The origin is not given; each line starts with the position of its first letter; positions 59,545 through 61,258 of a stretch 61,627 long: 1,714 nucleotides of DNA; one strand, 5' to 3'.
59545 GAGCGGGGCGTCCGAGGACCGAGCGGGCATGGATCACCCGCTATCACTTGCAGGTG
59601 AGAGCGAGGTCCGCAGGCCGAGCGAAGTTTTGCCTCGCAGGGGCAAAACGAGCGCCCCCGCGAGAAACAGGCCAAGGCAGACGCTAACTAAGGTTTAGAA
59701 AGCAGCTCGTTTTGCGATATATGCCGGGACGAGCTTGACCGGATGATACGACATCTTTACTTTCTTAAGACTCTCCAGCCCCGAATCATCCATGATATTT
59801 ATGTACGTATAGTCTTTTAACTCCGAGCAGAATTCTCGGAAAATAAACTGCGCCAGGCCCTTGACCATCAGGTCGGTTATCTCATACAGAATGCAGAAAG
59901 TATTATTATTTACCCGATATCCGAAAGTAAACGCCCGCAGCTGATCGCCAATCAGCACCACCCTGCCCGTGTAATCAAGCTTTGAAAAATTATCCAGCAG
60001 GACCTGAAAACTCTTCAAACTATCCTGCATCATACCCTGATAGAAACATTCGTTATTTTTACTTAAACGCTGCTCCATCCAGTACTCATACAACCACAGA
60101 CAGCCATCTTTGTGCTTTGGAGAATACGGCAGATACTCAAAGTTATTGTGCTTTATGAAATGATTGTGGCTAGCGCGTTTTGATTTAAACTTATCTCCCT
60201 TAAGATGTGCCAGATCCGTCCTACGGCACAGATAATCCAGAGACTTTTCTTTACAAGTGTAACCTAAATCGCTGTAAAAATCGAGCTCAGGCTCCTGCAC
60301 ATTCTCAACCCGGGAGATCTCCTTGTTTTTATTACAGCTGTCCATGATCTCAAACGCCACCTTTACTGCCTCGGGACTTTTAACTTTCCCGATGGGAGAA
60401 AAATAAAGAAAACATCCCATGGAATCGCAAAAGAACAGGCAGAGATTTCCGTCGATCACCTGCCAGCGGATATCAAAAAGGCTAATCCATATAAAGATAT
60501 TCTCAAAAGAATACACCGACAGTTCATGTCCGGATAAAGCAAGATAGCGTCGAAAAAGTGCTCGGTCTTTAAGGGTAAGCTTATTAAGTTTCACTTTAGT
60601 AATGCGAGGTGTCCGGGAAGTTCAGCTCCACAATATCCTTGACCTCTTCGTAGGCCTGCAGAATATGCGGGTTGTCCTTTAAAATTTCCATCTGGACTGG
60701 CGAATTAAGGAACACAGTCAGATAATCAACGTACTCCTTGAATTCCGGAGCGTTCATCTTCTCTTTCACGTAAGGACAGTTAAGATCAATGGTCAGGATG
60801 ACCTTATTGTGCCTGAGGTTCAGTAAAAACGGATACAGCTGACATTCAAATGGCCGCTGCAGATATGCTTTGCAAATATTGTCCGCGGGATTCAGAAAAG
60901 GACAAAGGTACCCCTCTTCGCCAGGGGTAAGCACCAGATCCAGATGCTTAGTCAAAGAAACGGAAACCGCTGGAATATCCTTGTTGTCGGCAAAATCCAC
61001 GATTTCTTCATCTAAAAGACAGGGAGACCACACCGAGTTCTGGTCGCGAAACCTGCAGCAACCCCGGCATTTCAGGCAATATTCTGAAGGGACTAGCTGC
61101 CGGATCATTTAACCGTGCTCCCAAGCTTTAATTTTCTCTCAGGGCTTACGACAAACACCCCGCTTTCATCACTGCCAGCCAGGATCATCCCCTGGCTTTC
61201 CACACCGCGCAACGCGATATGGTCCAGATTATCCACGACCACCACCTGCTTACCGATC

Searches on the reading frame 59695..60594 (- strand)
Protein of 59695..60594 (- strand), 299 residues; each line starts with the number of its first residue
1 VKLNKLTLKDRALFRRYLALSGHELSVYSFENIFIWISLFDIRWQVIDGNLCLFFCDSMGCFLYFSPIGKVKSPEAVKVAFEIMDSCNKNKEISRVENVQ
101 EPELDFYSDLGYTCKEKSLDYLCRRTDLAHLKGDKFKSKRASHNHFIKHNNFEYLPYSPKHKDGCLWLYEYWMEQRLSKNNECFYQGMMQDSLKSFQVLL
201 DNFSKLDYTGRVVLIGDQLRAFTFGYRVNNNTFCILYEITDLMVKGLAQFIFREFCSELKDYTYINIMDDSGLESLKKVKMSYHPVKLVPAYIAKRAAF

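Call 81: search_protein_families(library=pfam, proteins=[window:59695-60594:-], max_evalue=0.00001)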
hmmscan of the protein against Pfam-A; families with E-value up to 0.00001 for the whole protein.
window:59695-60594:- (299 aa): 1 family
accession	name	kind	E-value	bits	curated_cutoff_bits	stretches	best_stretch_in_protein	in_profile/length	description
PF09924.15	LPG_synthase_C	-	3.2e-29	102.4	27.5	1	25-294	8-297/298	Phosphatidylglycerol lysyltransferase, C-terminal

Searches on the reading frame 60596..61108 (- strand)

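Call 81: search_protein_families(library=pfam, proteins=[window:60596-61108:-], max_evalue=0.00001)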
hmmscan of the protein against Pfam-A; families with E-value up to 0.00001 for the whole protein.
window:60596-61108:- (170 aa): 1 family
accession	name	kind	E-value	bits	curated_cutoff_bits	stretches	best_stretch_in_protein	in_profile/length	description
PF03692.20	CxxCxxCC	-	3.5e-07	31.2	23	1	11-105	2-78/85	Putative zinc- or iron-chelating domain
